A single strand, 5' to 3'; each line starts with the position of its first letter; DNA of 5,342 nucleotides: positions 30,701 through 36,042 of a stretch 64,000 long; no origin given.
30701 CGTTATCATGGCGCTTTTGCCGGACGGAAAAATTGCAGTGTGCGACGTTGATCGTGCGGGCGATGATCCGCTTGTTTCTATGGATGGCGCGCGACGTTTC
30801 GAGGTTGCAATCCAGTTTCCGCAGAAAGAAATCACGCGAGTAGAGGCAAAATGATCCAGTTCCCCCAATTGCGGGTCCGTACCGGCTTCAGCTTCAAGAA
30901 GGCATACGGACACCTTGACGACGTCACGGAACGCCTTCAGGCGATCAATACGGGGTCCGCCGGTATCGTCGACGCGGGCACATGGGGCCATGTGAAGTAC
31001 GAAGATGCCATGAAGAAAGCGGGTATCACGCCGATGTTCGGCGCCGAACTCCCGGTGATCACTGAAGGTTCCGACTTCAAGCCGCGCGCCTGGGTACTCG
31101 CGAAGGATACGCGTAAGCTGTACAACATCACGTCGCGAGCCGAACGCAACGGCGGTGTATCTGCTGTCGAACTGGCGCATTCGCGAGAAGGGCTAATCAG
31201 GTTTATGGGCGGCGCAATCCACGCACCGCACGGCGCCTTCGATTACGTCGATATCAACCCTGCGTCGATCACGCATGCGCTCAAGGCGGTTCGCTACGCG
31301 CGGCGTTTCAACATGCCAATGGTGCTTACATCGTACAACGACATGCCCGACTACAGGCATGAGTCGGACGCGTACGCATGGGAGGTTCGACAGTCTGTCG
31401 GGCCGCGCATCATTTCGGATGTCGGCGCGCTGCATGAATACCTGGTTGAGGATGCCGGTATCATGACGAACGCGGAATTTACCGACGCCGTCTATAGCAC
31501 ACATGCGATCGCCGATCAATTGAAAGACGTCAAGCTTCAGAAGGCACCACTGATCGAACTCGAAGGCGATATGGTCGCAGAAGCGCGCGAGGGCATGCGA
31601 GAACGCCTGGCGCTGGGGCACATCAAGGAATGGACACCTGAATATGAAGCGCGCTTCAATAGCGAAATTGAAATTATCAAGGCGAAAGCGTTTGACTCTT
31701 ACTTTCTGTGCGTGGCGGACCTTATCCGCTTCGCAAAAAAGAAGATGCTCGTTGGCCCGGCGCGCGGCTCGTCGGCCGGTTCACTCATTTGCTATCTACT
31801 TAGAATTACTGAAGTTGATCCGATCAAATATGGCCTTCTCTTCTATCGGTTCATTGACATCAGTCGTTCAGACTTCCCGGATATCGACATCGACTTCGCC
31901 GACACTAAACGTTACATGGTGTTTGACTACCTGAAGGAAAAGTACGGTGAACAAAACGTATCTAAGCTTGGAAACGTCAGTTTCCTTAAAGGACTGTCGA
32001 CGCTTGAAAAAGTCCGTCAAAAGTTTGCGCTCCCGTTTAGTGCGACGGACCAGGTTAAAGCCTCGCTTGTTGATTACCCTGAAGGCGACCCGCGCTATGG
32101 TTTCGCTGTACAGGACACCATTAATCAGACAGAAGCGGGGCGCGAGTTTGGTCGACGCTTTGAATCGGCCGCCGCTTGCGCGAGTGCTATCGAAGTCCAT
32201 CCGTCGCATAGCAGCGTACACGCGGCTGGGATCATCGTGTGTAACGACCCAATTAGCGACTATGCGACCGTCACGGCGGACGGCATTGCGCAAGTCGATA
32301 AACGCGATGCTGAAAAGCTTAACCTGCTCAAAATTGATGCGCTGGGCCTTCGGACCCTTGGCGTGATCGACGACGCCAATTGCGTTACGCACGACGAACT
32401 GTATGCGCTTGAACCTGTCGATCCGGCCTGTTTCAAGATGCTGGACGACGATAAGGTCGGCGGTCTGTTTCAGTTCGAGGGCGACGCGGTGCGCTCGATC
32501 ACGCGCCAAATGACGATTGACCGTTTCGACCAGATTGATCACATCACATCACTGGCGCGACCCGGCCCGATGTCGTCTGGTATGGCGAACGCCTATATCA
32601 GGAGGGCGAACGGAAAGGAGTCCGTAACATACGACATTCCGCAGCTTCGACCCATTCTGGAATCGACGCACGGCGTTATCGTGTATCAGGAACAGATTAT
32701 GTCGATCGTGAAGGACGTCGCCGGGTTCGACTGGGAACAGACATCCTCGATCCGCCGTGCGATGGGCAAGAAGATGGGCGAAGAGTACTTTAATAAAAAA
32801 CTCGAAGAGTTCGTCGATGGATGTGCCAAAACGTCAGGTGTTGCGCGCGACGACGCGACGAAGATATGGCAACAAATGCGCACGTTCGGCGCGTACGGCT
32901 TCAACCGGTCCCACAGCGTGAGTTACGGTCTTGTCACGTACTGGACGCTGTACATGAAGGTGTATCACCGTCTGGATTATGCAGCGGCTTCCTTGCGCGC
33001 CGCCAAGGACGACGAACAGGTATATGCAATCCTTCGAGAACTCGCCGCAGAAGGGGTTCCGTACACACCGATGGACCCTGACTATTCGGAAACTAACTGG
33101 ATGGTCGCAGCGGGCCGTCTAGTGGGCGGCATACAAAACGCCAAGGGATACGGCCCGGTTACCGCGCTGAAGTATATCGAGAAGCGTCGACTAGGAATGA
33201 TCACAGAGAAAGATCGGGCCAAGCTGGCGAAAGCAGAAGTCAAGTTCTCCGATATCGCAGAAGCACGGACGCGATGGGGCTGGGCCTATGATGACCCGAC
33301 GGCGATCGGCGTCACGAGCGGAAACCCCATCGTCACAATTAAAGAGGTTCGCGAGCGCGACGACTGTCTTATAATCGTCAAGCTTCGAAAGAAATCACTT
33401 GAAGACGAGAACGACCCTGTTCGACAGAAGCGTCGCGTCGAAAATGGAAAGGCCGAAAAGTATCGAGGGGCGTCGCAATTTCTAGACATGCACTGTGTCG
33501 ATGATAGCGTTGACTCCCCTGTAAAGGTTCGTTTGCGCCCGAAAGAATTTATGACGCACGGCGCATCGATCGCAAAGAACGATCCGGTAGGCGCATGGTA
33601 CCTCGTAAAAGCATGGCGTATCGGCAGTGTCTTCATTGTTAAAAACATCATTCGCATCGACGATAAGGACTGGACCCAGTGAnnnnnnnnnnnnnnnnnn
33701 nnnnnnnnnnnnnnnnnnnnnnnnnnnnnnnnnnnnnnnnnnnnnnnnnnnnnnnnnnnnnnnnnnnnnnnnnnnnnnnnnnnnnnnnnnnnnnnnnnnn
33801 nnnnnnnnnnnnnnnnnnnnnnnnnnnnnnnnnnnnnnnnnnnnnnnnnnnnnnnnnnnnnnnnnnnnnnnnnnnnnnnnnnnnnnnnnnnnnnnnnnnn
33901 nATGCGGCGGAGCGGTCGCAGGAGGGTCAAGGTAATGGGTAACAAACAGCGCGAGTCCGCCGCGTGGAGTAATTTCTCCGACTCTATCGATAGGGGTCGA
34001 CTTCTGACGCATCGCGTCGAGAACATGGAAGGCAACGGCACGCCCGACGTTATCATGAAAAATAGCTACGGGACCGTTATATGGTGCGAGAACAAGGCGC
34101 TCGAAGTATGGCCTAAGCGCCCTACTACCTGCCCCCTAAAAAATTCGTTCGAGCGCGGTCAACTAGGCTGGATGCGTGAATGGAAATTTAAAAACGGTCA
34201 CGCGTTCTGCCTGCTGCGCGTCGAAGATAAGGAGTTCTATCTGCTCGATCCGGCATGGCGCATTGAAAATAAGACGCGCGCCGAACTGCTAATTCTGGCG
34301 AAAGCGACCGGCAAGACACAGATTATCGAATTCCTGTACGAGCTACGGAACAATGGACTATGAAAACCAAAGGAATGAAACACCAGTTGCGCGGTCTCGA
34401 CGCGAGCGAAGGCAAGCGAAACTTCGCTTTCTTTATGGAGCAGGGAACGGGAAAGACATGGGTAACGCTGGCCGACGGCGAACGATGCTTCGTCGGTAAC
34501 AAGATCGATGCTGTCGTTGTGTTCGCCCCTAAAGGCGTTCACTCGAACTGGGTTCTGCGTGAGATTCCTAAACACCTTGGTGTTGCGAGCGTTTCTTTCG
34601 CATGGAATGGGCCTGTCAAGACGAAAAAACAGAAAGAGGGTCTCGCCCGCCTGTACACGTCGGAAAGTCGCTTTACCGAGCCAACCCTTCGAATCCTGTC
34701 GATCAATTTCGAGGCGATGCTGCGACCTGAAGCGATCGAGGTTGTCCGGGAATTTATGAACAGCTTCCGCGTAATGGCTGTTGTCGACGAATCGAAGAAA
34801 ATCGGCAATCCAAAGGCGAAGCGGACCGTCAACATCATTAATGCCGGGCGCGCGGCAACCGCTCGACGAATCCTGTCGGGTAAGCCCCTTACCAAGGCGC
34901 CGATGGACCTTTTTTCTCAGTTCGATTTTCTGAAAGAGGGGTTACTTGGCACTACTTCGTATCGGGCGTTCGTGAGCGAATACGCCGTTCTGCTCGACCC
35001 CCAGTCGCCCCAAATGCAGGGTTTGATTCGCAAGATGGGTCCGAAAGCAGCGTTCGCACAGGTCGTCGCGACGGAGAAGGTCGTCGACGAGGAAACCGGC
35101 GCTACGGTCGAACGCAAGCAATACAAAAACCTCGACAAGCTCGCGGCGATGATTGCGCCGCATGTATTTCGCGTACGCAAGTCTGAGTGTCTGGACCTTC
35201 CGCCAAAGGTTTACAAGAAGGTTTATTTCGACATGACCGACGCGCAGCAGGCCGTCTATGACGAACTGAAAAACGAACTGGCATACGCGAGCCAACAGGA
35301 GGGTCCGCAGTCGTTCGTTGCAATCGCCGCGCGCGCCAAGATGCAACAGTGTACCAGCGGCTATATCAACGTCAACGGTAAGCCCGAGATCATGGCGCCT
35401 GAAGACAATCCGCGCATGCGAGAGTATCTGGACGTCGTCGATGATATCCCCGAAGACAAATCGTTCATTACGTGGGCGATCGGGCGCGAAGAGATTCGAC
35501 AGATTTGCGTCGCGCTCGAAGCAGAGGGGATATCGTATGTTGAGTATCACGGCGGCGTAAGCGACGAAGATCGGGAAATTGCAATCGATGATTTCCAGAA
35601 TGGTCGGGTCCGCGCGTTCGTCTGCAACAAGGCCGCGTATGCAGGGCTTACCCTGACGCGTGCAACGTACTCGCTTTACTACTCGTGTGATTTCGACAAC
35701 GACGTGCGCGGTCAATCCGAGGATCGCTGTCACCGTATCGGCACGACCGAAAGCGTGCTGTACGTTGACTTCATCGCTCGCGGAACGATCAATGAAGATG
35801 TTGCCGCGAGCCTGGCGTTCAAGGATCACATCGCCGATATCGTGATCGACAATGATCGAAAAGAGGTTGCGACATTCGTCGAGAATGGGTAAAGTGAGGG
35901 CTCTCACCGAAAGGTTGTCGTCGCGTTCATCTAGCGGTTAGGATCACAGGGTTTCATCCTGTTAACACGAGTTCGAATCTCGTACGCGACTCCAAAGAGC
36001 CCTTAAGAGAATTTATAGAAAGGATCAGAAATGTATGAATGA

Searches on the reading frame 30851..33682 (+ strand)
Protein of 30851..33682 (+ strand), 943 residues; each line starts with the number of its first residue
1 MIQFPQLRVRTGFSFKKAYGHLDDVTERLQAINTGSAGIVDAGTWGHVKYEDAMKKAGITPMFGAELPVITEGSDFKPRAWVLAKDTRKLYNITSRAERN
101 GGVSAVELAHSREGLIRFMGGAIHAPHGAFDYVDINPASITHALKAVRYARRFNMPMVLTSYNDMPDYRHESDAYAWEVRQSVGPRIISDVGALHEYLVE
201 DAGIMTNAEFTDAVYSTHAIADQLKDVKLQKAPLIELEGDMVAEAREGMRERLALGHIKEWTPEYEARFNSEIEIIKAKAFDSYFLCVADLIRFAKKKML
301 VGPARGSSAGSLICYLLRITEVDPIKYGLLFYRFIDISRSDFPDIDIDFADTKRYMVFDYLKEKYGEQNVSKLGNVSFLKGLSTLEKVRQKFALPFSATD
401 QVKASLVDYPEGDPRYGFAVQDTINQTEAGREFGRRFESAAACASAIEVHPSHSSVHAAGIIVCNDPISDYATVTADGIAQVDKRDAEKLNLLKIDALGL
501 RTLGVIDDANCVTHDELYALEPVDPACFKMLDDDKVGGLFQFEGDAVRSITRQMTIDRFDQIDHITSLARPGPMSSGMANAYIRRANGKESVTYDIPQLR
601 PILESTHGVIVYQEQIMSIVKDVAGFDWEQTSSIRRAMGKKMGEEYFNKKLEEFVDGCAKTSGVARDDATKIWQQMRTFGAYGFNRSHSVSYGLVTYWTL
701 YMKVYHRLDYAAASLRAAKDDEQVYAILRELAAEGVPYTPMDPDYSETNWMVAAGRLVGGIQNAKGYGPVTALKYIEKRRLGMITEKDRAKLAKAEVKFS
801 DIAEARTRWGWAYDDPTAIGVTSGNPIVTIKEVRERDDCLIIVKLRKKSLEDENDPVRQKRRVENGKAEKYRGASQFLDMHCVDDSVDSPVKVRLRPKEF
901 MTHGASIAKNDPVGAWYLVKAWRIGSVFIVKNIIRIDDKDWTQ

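Call 70: search_dna_similar(query=window:30851-33682:+, collection=phages, mode=protein, max_rows=15, max_evalue=1e-20)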
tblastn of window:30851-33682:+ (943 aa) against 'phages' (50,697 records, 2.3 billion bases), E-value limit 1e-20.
Records with a match: 1284; places in all: 1288; records where one place covers at least 80% of the query: 548.
Best place of each record, by identity: <60% 1284.
By first word of the organism name: Pseudomonas 302; Mycobacterium 281; Streptomyces 211; Gordonia 132; Bacillus 89; Bacteriophage 36; Microbacterium 36; Escherichia 31; Rhodococcus 22; Corynebacterium 15; and 48 more.
By host as written in the record: Mycobacterium smegmatis mc2 155 203; Pseudomonas aeruginosa 118; - 88; Pseudomonas aeruginosa PAO1 86; Streptomyces griseus ATCC 10137 81; Gordonia terrae 3612 65; Streptomyces lividans JI 1326 44; Mycobacterium smegmatis mc#155 37; and 185 more.
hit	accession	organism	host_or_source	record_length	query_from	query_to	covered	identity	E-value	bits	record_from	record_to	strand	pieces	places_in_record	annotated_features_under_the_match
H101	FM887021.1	Pseudomonas phage SN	Pseudomonas aeruginosa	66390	1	936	99%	56.8%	0e+0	1099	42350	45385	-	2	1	DNA Polymerase III alpha subunit | putative DEDDH exonuclease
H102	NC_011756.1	Pseudomonas phage SN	Pseudomonas aeruginosa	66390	1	936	99%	56.8%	0e+0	1099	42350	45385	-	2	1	DNA polymerase | 3'-5' exonuclease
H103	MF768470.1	Pseudomonas phage SL1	Pseudomonas aeruginosa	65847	1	936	99%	56.7%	0e+0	1098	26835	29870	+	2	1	DNA polymerase III alpha subunit | putative DNA polymerase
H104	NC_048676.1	Pseudomonas phage SL1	Pseudomonas aeruginosa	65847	1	936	99%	56.7%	0e+0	1098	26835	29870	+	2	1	DNA polymerase | 3'-5' exonuclease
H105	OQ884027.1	Pseudomonas phage SDFMU_Ppc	Pseudomonas aeruginosa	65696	1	936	99%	56.7%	0e+0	1097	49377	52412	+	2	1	DNA polymerase III alpha subunit | 3'-5' exonuclease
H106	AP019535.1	Pseudomonas phage PA01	Pseudomonas aeruginosa PAO1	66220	1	936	99%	56.7%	0e+0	1095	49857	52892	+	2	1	DNA polymerase III alpha subunit | phage protein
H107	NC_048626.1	Pseudomonas phage PA01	Pseudomonas aeruginosa PAO1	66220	1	936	99%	56.7%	0e+0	1095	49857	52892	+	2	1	DNA polymerase | 3'-5' exonuclease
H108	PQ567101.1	Pseudomonas phage HHBS42_2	Pseudomonas aeruginosa BWKH 42 (DSM ...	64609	1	936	99%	56.7%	0e+0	1099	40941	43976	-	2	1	DNA polymerase | DNA polymerase exonuclease subunit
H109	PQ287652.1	Pseudomonas phage HHBS12_2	Pseudomonas aeruginosa BWKH12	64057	1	936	99%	56.3%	0e+0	1101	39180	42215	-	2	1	DNA polymerase | DNA polymerase exonuclease subunit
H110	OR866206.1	Pseudomonas phage vB_Pae_10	-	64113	1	936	99%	56.6%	0e+0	1098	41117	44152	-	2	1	DNA polymerase | hypothetical protein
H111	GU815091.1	Pseudomonas phage JG024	Pseudomonas aeruginosa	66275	1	936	99%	56.6%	0e+0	1097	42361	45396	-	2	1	putative DNA polymerase III alpha subunit | putative DNA polymerase III epsilon subunit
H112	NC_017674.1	Pseudomonas phage JG024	Pseudomonas aeruginosa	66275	1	936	99%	56.6%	0e+0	1097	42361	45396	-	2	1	DNA polymerase | 3'-5' exonuclease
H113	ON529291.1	Pseudomonas phage Ka2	Pseudomonas aeruginosa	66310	1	936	99%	56.6%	0e+0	1096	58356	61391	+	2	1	DNA polymerase III alpha subunit | 3'-5' exonuclease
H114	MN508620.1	Pseudomonas phage E2005-24-39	Pseudomonas aeruginosa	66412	1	936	99%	56.2%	0e+0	1099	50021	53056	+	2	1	record has no annotation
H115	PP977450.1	Pseudomonas phage vB_PaeM_1450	Pseudomonas aeruginosa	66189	1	936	99%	56.5%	0e+0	1096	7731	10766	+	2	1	record has no annotation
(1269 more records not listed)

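Call 71: get_annotated_region(hit=H102, flank=6500)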
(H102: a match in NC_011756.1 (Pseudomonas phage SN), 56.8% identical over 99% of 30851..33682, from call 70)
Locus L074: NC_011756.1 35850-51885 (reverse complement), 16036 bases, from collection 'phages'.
description: Pseudomonas phage SN, complete genome.
organism: Pseudomonas phage SN (NCBI taxid 582382)
taxonomy: Viruses; Duplodnaviria; Heunggongvirae; Uroviricota; Caudoviricetes; Pbunavirus; Pbunavirus SN
host: Pseudomonas aeruginosa; source: -; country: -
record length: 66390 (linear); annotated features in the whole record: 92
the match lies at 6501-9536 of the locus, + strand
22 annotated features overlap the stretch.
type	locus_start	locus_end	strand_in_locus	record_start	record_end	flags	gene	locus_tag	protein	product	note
CDS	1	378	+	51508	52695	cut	-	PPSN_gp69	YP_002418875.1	Dda-like helicase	ORF67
CDS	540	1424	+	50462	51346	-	-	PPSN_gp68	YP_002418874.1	hypothetical protein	ORF66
CDS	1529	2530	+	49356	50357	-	-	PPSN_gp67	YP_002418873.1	hypothetical protein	ORF65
CDS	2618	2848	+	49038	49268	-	-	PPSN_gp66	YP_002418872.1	hypothetical protein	ORF64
CDS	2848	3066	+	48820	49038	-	-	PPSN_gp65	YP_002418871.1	hypothetical protein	ORF63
CDS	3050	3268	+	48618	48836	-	-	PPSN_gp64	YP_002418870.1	tail assembly chaperone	ORF62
CDS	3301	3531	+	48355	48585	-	-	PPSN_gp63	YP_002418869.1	hypothetical protein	ORF61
CDS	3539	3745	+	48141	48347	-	-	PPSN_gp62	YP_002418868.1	hypothetical protein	ORF60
CDS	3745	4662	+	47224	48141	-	-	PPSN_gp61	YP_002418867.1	FAD-dependent thymidylate synthase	ORF59; Putative FAD-dependent thymidylate synthase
CDS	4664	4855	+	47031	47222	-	-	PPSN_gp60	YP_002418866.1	hypothetical protein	ORF58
CDS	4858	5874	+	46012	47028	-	-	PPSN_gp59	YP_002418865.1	polynucleotide kinase/phosphorylase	ORF57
CDS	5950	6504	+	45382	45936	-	-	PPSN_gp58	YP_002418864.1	3'-5' exonuclease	ORF56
CDS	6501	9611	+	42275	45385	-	-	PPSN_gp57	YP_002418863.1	DNA polymerase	ORF55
CDS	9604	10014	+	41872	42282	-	-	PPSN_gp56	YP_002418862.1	DNA helicase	ORF54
CDS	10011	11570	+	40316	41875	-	-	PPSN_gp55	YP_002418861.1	DNA helicase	ORF53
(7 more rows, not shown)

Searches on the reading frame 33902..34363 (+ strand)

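Call 77: search_protein_families(library=phrogs, proteins=[window:33902-34363:+], max_evalue=0.00001)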
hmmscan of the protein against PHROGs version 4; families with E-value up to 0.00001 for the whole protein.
window:33902-34363:+ (153 aa): 1 family
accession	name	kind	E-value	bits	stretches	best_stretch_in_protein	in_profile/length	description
phrog_2165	-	DNA, RNA and nucleotide metabolism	4e-29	102.2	1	16-141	2-128/141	DNA helicase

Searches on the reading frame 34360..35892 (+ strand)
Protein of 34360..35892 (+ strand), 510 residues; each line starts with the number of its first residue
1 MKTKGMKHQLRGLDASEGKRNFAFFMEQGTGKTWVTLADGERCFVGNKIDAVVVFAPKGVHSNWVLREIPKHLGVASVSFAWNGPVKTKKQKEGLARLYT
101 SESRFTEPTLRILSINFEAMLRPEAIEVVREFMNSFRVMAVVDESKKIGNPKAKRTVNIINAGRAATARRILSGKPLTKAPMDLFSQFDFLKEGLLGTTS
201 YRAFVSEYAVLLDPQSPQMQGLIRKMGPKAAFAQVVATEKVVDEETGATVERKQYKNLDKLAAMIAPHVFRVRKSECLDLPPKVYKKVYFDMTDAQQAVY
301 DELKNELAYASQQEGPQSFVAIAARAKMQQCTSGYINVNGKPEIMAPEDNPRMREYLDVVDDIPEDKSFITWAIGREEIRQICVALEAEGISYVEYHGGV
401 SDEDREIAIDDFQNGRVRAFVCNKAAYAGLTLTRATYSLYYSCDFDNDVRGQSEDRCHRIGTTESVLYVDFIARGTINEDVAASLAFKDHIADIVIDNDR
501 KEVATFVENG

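Call 77: search_protein_families(library=phrogs, proteins=[window:34360-35892:+], max_evalue=0.00001)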
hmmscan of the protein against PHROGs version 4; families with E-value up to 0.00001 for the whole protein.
window:34360-35892:+ (510 aa): 2 families
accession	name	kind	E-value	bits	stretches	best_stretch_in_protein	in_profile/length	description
phrog_62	-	DNA, RNA and nucleotide metabolism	4.2e-92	310.6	1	1-506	693-1143/1881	DNA helicase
phrog_29996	-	unknown function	7.8e-18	64.8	1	251-507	910-1175/1189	-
